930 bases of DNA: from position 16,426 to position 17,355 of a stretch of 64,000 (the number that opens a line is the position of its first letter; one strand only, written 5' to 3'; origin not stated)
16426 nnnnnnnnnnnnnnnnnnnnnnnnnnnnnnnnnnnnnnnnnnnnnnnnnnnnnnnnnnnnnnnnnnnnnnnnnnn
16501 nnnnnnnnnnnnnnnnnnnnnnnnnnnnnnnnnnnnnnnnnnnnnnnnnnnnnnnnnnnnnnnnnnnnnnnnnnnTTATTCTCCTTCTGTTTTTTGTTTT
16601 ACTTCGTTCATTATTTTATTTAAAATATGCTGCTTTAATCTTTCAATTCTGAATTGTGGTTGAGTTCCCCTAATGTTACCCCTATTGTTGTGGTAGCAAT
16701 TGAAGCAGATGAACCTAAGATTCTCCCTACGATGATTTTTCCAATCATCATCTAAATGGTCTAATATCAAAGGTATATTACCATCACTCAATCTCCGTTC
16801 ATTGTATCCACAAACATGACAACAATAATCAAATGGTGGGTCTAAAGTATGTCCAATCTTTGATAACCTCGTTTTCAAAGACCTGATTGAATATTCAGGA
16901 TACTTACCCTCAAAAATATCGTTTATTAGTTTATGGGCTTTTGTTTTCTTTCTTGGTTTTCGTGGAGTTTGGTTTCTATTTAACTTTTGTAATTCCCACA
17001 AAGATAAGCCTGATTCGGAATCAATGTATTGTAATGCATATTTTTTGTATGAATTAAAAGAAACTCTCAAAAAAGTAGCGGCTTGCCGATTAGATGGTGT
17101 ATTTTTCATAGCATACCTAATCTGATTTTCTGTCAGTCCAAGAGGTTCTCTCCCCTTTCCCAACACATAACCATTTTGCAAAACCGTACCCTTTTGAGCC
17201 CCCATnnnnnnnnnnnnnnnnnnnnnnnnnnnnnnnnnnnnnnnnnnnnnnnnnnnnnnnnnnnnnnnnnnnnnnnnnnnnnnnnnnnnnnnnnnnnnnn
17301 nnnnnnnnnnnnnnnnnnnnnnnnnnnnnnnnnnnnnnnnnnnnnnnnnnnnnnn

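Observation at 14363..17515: Phage proteostasis module: J-domain protein, GroEL, HNH endonuclease, GroES, with ClpS-like adaptor nearby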

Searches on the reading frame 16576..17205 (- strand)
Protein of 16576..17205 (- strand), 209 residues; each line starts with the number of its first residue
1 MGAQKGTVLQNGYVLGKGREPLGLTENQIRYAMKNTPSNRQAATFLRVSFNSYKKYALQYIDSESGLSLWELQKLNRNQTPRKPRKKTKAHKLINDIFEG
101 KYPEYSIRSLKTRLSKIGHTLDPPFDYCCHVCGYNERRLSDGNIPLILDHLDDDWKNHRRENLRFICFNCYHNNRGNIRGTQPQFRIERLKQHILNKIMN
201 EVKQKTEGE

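Call 3: search_protein_families(library=pfam, proteins=[window:16576-17205:-], max_evalue=0.1)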
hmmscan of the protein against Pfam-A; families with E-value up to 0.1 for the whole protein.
window:16576-17205:- (209 aa): 1 family
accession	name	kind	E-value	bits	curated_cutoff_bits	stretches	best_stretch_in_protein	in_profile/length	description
PF13392.12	HNH_3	-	0.028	14.5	24.8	1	142-164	13-37/46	HNH endonuclease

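Call 4: search_protein_families(library=phrogs, proteins=[window:16576-17205:-], max_evalue=0.01)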
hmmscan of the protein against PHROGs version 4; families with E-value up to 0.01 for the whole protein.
window:16576-17205:- (209 aa): 3 families
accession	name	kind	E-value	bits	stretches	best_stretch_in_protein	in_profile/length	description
phrog_10822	-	DNA, RNA and nucleotide metabolism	1.9e-11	45.1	1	80-173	60-146/245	HNH endonuclease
phrog_14736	-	DNA, RNA and nucleotide metabolism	9.7e-10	39.4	1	95-173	6-77/202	HNH endonuclease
phrog_1271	-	DNA, RNA and nucleotide metabolism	8e-06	26.5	1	125-195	265-331/361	HNH endonuclease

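Call 28: find_homologous_proteins(query=window:16576-17205:-, max_evalue=0.001)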
Query window:16576-17205:- (209 aa): 68 proteins with E <= 0.001 among 137 candidates.
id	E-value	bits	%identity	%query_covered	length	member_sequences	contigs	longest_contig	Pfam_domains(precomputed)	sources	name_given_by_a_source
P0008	1.8e-139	481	99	100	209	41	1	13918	-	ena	-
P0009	1.8e-106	373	77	100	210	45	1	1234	-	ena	-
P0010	2.9e-87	310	63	99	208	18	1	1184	-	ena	-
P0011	2.3e-69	251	59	91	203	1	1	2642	-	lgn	-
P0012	9.6e-69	249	57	89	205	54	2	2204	-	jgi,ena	jgi:hypothetical protein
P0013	9.7e-69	249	59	89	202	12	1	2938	-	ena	-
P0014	8.6e-68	246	58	89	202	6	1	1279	-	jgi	-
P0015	1.8e-67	245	60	89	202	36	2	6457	-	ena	-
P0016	2.3e-67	245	58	91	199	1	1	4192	-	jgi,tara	tara:strand:- start:6116 stop:6715 length:600 start_codon:yes stop_codon:yes gene_type:complete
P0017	2.7e-67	245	58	90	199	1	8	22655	-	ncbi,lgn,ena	-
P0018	3.0e-67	245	56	90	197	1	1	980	-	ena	-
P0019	3.2e-67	244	58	91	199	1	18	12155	-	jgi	jgi:hypothetical protein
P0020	4.2e-67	244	56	92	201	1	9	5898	-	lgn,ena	-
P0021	4.4e-67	244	56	92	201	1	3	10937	-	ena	-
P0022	5.3e-67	244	58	90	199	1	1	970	-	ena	-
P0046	4.4e-63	231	52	90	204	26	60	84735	-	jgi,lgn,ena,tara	jgi:hypothetical protein|tara:strand:+ start:780 stop:1394 length:615 start_codon:yes stop_codon:yes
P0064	3.1e-61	225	54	90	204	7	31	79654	-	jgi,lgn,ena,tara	jgi:hypothetical protein|tara:strand:+ start:276 stop:890 length:615 start_codon:yes stop_codon:yes 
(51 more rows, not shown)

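Call 29: find_encoding_contigs(protein=P0046, flank=5000, max_places=6)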
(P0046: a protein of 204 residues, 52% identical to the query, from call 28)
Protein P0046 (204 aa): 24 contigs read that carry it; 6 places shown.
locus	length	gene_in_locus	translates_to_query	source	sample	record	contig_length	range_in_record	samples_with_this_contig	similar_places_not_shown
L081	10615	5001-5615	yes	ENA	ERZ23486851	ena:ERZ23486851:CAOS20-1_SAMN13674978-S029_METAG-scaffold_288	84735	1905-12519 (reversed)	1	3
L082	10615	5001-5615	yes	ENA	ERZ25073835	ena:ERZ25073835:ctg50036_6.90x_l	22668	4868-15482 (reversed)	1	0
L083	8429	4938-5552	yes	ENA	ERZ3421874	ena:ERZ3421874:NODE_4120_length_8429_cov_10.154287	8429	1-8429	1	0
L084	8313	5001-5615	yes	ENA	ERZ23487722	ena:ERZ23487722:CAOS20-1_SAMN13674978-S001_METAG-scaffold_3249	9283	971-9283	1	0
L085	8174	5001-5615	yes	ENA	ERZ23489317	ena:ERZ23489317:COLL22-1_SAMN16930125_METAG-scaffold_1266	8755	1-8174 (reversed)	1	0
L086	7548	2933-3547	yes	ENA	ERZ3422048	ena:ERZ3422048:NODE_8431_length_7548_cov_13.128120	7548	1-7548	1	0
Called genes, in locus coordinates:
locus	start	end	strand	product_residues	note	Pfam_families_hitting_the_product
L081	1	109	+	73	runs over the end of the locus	PF02617:ClpS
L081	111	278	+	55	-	-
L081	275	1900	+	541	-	-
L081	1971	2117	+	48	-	-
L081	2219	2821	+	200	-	PF18847:LPD29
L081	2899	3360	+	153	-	PF06941:NT5C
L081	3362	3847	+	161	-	-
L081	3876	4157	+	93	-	-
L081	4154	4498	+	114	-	-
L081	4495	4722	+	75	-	-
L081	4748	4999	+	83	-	-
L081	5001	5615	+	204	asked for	-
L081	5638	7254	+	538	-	PF00118:Cpn60_TCP1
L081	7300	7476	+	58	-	-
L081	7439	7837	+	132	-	PF00293:NUDIX, PF14815:NUDIX_4 (weak)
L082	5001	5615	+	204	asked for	-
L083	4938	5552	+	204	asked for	-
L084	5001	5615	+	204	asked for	-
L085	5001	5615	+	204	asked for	-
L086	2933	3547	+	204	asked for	-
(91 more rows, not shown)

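Call 30: find_encoding_contigs(protein=P0064, flank=5000, max_places=4)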
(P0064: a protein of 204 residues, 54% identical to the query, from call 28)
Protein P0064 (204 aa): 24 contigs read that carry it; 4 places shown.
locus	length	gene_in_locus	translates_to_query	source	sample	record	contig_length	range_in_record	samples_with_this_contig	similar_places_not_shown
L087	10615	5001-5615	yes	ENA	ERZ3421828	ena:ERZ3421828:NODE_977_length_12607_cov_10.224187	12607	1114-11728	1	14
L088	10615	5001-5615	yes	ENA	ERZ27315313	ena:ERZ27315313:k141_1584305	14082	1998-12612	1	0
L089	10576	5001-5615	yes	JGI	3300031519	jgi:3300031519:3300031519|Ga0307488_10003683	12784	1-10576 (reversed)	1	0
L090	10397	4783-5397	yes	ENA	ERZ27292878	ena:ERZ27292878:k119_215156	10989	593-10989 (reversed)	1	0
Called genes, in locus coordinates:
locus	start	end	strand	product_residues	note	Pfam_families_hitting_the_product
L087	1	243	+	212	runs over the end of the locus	PF03567:Sulfotransfer_2 (faint)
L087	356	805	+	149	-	-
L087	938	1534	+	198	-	PF18847:LPD29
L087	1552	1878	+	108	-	-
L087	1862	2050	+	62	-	-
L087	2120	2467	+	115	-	PF03767:Acid_phosphat_B (faint)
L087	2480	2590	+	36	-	-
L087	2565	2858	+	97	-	-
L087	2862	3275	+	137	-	-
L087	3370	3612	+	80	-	-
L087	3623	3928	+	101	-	-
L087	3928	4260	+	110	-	PF00166:Cpn10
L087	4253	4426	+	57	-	-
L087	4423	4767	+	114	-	-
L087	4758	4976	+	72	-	-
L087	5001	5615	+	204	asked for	-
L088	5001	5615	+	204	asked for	-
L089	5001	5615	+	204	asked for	-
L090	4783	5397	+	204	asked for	-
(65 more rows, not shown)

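Call 34: search_dna_similar(query=window:16576-17205:-, collection=phages, mode=protein, max_rows=25, max_evalue=0.001)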
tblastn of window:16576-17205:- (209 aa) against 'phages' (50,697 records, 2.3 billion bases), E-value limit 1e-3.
Records with a match: 86; places in all: 86; records where one place covers at least 80% of the query: 3.
Best place of each record, by identity: <60% 86.
By first word of the organism name: Escherichia 53; Salmonella 7; Yersinia 6; Shigella 5; Flavobacterium 4; Edwardsiella 3; Aeromonas 3; uncultured 2; Microcystis 1; Salicola 1; and 1 more.
By host as written in the record: Escherichia coli 27; - 11; Escherichia coli B 5; Flavobacterium sp. LMO8 4; Edwardsiella ictaluri 3; Aeromonas hydrophila BIOTECH 10089 3; Salmonella enterica subsp. enterica serovar Typhi 2; Escherichia coli BL21 2; and 22 more.
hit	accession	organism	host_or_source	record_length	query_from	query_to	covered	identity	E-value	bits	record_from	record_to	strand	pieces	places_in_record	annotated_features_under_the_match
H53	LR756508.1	uncultured phage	metagenomic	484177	24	180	75%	39.5%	8e-25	106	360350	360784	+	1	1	record has no annotation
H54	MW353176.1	Flavobacterium phage vB_FspM_immuto_3-5A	Flavobacterium sp. LMO8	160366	32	170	67%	40.1%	4e-16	82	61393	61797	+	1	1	HNH endonuclease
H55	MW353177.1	Flavobacterium phage vB_FspM_immuto_13-6C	Flavobacterium sp. LMO8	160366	32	170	67%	40.1%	4e-16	82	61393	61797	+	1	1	HNH endonuclease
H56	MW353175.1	Flavobacterium phage vB_FspM_immuto_2-6A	Flavobacterium sp. LMO8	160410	32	170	67%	40.1%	4e-16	82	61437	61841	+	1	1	HNH endonuclease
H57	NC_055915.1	Flavobacterium phage vB_FspM_immuto_2-6A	Flavobacterium sp. LMO8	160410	32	170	67%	40.1%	4e-16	82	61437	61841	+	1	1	HNH endonuclease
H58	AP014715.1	Edwardsiella phage PEi26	Edwardsiella ictaluri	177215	22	194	83%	27.2%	2e-6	53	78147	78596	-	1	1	none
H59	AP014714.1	Edwardsiella phage PEi20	Edwardsiella ictaluri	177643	22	194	83%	27.2%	2e-6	53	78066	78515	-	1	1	none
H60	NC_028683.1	Edwardsiella phage PEi20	Edwardsiella ictaluri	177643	22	194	83%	27.2%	2e-6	53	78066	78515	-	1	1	none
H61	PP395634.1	Microcystis phage Mel-JY01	Microcystis elabens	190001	17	178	78%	27.1%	8e-15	78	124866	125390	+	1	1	HNHc domain containing protein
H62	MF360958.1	Salicola phage SCTP-2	Salicola sp. PV4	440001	27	171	69%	29.5%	3e-7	56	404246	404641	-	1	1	493: hypothetical protein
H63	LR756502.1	uncultured phage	metagenomic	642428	32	171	67%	29.3%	9e-9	60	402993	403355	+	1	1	record has no annotation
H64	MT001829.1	Salmonella phage SE_PL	Salmonella enterica subsp. enterica ...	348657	72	208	66%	29.7%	6e-4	46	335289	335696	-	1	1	HNH homing endonuclease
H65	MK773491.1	Salmonella phage 7t3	Salmonella enterica subsp. enterica ...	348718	72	208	66%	29.7%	6e-4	46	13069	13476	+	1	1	hypothetical protein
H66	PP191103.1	Salmonella phage PHA46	Salmonella enterica subsp. enterica ...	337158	72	203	63%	27.9%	3e-4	47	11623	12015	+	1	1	HNH endonuclease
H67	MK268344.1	Salmonella phage Munch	Salmonella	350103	72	203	63%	27.9%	3e-4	47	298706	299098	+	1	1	HNH nuclease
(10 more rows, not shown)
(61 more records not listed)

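Call 39: search_solved_structures(query=A2, max_evalue=10, show_alignments=3)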
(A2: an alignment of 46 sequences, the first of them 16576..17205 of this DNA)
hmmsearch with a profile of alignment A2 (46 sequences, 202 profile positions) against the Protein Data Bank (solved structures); distinct sequences matched with E-value up to 10: 7.
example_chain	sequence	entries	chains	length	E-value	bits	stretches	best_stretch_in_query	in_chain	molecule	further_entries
7p4a_E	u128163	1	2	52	0.31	13.8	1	42-80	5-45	Sri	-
7zvi_E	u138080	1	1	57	0.34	13.6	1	41-80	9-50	Sri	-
5x42_C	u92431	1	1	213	0.4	13.4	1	91-167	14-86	IcmJ (DotN)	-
5x1h_A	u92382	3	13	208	0.57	12.9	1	98-167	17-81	IcmJ (DotN)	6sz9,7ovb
5x1h_Q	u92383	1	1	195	0.59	12.9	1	98-167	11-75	IcmJ (DotN)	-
7vim_A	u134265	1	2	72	1.4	11.6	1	18-59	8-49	Protein EsrB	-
7xxf_C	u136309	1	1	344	1.6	11.4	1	140-169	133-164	Photosynthetic reaction center cytochrome c subunit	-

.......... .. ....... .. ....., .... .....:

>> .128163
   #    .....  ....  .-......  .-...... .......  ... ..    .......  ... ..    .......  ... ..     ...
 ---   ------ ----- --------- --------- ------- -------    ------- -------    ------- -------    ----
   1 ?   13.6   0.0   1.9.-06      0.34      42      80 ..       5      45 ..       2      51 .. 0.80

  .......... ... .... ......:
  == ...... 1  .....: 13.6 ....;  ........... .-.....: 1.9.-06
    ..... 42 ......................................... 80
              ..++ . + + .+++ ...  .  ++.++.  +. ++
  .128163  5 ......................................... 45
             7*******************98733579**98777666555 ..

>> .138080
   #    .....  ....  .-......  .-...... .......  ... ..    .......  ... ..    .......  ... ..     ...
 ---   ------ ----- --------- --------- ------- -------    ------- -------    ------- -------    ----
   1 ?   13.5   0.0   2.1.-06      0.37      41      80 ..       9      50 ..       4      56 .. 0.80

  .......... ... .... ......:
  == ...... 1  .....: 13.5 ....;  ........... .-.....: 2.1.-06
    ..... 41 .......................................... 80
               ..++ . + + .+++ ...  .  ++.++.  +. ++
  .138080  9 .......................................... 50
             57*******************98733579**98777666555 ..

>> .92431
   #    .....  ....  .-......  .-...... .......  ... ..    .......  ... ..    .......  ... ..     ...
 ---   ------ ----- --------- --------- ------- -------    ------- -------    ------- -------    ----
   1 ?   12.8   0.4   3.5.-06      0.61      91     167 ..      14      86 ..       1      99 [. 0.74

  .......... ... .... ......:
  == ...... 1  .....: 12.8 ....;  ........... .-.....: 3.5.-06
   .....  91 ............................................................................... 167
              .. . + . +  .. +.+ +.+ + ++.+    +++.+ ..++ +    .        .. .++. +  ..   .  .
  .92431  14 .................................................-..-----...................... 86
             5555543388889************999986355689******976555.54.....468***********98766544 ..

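Call 47: predict_structure(alignment_id=A2)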
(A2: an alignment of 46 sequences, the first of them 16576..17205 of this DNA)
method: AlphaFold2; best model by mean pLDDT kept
length: 209 residues; sequences in the alignment: 46
mean_pLDDT: 77.7   pTM: 0.43
mean pLDDT of the five models: 77.7, 77.3, 76.7, 74.9, 72.8
residues with pLDDT >= 90: 38; 70-90: 114; 50-70: 42; < 50: 15
segments of 3 or more residues with pLDDT < 50: 80-86, 180-182
pLDDT, mean of each block of 10 residues (from residue 1): 67 59 81 90 89 92 89 71 56 87 89 86 84 69 74 86 87 63 59 82 70
secondary structure, 60 per line:
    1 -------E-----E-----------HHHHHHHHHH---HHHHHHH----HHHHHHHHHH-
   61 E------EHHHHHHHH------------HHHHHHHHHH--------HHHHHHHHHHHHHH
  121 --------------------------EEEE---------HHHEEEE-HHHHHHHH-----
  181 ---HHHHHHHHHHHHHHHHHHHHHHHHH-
elements in order: H26-35 H39-45 H50-59 H69-76 H89-98 H107-120 E147-150 E163-166 H168-175 H184-208

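Call 62: search_protein_families(library=ncbifam, proteins=[window:16576-17205:-], max_evalue=0.01)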
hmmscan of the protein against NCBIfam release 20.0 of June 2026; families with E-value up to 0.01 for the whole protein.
window:16576-17205:- (209 aa): 0 families

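Call 84: find_related_loci(query=A2, collection=genome_contigs, flank=3000)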
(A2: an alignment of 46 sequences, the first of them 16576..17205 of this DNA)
Query A2 (209 aa) in genome_contigs; peptide patterns used: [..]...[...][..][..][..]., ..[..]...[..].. (x = any residue, [..] = any of these).
34 stretches matched a pattern, but none encodes a relative of the query by tblastn (E <= 1e-3).
